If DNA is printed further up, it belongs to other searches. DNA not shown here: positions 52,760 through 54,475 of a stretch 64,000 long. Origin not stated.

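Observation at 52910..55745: Coupled two-gene module: unknown membrane-anchored 472-aa protein + divergent MIO-family lyase at the edge of an island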

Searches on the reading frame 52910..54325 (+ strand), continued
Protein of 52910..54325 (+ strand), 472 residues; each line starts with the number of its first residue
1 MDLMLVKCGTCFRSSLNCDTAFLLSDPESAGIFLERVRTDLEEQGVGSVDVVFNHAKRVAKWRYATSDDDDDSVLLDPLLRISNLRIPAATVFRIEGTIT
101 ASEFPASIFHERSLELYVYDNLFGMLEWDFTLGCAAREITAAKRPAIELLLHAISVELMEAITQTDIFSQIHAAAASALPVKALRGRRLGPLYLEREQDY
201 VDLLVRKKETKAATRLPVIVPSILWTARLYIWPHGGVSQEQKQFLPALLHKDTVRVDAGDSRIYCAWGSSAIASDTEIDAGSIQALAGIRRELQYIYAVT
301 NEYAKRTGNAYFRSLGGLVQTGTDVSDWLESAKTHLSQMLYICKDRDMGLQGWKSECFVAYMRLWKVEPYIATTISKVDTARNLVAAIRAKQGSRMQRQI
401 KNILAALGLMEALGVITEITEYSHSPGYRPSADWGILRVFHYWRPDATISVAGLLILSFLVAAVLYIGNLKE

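Call 49: fold_search(model_id=the predicted structure, library=pdb)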
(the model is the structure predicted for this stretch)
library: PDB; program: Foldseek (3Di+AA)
matches with E <= 10: 294; with E <= 0.001: 18
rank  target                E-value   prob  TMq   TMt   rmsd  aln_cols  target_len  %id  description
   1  8tmi_E                8.2e-05  1.00  0.26  0.34  12.9       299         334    9  Cryo-EM structure of CorA in complex with conformation-specific synthetic antibody C18 and 100 uM MgCl2, State MG0.1-2 (released 2025-02-12)
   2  8tmc_C                1.5e-04  1.00  0.24  0.30  13.2       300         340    9  Cryo-EM structure of CorA in complex with conformation-specific synthetic antibody C12 and 20 mM MgCl2, State MG20-2 (released 2025-02-12)
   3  8tme_A                1.8e-04  1.00  0.26  0.34  15.0       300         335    8  Cryo-EM structure of CorA in complex with conformation-specific synthetic antibody C18 and 100 uM MgCl2, State MG0.1-1 (released 2025-02-12)
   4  8tmc_B                1.8e-04  1.00  0.26  0.32  12.4       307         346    8  Cryo-EM structure of CorA in complex with conformation-specific synthetic antibody C12 and 20 mM MgCl2, State MG20-2 (released 2025-02-12)
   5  8tmj_D                2.7e-04  1.00  0.27  0.34  12.3       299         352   10  Cryo-EM structure of CorA in complex with conformation-specific synthetic antibody C18 and 100 uM MgCl2, State MG0.1-2 (released 2025-02-12)
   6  8tme_E                2.7e-04  1.00  0.25  0.32  12.8       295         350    9  Cryo-EM structure of CorA in complex with conformation-specific synthetic antibody C18 and 100 uM MgCl2, State MG0.1-1 (released 2025-02-12)
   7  8tmj_B                3.1e-04  1.00  0.26  0.33  13.0       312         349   10  Cryo-EM structure of CorA in complex with conformation-specific synthetic antibody C18 and 100 uM MgCl2, State MG0.1-2 (released 2025-02-12)
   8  8tmb_B                3.8e-04  1.00  0.26  0.33  12.9       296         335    9  Cryo-EM structure of CorA in complex with conformation-specific synthetic antibody C12 and 20 mM MgCl2, State MG20-1 (released 2025-02-12)
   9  8tmb_A                3.8e-04  1.00  0.26  0.32  12.8       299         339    9  Cryo-EM structure of CorA in complex with conformation-specific synthetic antibody C12 and 20 mM MgCl2, State MG20-1 (released 2025-02-12)
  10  8tmd_E                3.8e-04  1.00  0.25  0.31  12.3       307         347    9  Cryo-EM structure of CorA in complex with conformation-specific synthetic antibody C18 and 100 uM MgCl2, State MG0.1-1 (released 2025-02-12)
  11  8tmc_A                4.7e-04  1.00  0.25  0.32  13.3       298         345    9  Cryo-EM structure of CorA in complex with conformation-specific synthetic antibody C12 and 20 mM MgCl2, State MG20-2 (released 2025-02-12)
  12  8tmd_A                4.7e-04  1.00  0.25  0.33  14.7       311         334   11  Cryo-EM structure of CorA in complex with conformation-specific synthetic antibody C18 and 100 uM MgCl2, State MG0.1-1 (released 2025-02-12)
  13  8tmn_C                5.8e-04  1.00  0.23  0.29  12.9       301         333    9  Cryo-EM structure of magnesium depleted CorA in complex with conformation-specific synthetic antibody C18, State MGD-1 (released 2025-02-12)
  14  3jcf_A                7.8e-04  1.00  0.25  0.32  12.6       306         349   11  Cryo-EM structure of the magnesium channel CorA in the closed symmetric magnesium-bound state (released 2016-02-17)
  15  4i0u_F                8.7e-04  1.00  0.25  0.32  12.9       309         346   10  Improved structure of Thermotoga maritima CorA at 2.7 A resolution (released 2013-03-06)
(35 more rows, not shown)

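Call 77: find_encoding_contigs(protein=P0061, flank=5000, max_places=2)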
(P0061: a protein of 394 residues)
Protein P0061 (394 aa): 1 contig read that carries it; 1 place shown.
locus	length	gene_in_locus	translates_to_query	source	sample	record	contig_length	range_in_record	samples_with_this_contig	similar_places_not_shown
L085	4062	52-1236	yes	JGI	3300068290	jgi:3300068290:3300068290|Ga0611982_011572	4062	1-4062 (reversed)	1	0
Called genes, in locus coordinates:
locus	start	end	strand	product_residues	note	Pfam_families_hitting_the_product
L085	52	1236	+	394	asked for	-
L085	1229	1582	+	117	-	-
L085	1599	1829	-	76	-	-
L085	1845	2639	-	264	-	PF03976:PPK2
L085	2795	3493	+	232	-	PF01168:Ala_racemase_N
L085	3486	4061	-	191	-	?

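Call 78: find_encoding_contigs(protein=P0037, flank=4000, max_places=2)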
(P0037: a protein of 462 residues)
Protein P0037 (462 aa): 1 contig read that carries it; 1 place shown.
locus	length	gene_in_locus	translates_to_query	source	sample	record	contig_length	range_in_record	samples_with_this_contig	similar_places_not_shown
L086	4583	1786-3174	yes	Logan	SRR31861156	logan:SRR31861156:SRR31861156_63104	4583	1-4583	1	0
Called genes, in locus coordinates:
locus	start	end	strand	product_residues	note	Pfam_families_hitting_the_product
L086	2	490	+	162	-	?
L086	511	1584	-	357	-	PF00355:Rieske, PF00848:Ring_hydroxyl_A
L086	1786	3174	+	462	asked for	-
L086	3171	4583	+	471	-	?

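Call 79: find_encoding_contigs(protein=P0041, flank=4000, max_places=2)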
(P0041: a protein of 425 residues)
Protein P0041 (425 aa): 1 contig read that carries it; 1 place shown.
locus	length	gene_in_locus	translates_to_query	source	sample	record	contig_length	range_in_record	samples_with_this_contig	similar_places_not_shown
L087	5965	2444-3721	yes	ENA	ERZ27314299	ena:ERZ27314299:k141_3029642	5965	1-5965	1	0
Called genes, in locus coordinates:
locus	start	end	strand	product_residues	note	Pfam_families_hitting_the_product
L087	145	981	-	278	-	PF13276:HTH_21, PF00665:rve, PF13683:rve_3, PF13333:rve_2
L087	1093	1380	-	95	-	PF01527:HTH_Tnp_1, PF13542:HTH_Tnp_ISL3 (weak), PF13518:HTH_28, PF13384:HTH_23, PF13551:HTH_29 (weak)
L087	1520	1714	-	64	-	-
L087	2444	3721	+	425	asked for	-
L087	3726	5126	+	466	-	PF00221:Lyase_aromatic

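Call 80: find_encoding_contigs(protein=P0039, flank=4000, max_places=2)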
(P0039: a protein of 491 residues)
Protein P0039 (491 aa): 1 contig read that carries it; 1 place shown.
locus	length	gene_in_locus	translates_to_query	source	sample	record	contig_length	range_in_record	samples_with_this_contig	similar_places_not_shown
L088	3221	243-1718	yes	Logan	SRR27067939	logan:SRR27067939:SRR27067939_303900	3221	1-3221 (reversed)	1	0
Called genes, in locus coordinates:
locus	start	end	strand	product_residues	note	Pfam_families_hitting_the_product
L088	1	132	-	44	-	?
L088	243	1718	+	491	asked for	-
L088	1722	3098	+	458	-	PF00221:Lyase_aromatic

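Call 84: search_solved_structures(query=A3, max_evalue=10)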
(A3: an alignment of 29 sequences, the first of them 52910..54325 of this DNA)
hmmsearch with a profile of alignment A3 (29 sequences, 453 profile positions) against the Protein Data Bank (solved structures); distinct sequences matched with E-value up to 10: 8.
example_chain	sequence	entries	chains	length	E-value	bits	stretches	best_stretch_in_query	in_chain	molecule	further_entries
3ja6_H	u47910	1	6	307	0.017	17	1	232-336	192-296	Methyl-accepting chemotaxis protein 2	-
2ch7_B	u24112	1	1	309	0.017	17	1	232-336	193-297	METHYL-ACCEPTING CHEMOTAXIS PROTEIN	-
1pms_A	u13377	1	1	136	0.57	12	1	241-276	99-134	SOS 1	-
3w9i_A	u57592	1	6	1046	1.1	11.1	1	353-391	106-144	Multidrug resistance protein MexB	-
2v50_A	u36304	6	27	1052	1.1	11.1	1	353-391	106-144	MULTIDRUG RESISTANCE PROTEIN MEXB | Efflux pump membrane transporter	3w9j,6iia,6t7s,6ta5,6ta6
21fo_A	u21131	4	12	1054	1.1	11.1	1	353-391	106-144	Multidrug resistance protein MexB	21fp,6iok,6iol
1mql_B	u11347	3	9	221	1.6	10.5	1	299-349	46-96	Hemagglutinin HA2 chain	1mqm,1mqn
7k37_B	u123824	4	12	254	2.4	9.9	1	302-349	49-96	Hemagglutinin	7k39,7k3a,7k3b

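Call 87: fold_search(model_id=the predicted structure, library=viral)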
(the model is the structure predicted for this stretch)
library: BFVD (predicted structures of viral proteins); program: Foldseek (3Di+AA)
matches with E <= 10: 406; with E <= 0.001: 0
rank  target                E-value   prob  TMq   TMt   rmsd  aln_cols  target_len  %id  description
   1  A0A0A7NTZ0            4.7e-02  0.94  0.22  0.30  14.3       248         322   11  Mg2+ transporter protein [Lactobacillus phage LfeInf]
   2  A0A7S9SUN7            1.3e-01  0.57  0.18  0.25  11.5       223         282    8  CorA-like Mg2+ transporter protein [Virus NIOZ-UU159]
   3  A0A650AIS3            2.7e-01  0.09  0.13  0.08  25.2       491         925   10  (no name in the UniProt tables at hand)
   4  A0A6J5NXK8            3.1e-01  0.60  0.18  0.22  14.3       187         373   14  Uncharacterized protein (Fragment) [uncultured Caudovirales phage]
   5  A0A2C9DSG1            4.1e-01  0.87  0.20  0.44   8.0       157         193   11  Uncharacterized protein [Western grey kangaroopox virus]
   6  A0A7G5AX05            4.1e-01  0.25  0.13  0.10  28.4       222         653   16  MC006L [Molluscum contagiosum virus subtype 1]
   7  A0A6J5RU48            4.7e-01  0.23  0.13  0.13  20.5       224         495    9  Uncharacterized protein [uncultured Caudovirales phage]
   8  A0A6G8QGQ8            4.7e-01  0.16  0.11  0.06  23.4       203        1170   12  (no name in the UniProt tables at hand)
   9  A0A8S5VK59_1          5.3e-01  0.14  0.09  0.05  26.1       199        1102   10  (no name in the UniProt tables at hand)
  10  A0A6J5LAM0            5.5e-01  0.18  0.17  0.12  31.3       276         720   14  Uncharacterized protein [uncultured Caudovirales phage]
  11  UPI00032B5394         5.8e-01  0.87  0.20  0.52   4.9       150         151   11  (no name look-up for this kind of identifier)
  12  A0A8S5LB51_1          5.8e-01  0.77  0.25  0.15   8.7       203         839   14  Minor tail protein [Siphoviridae sp. ctXOZ1]
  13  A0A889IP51            6.1e-01  0.13  0.09  0.23  16.2       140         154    8  (no name in the UniProt tables at hand)
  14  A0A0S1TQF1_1          6.5e-01  0.08  0.09  0.05  36.0       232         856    9  Small tegument protein [Elephant endotheliotropic herpesvirus 4]
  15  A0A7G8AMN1            6.8e-01  0.85  0.21  0.59   3.8       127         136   12  (no name in the UniProt tables at hand)
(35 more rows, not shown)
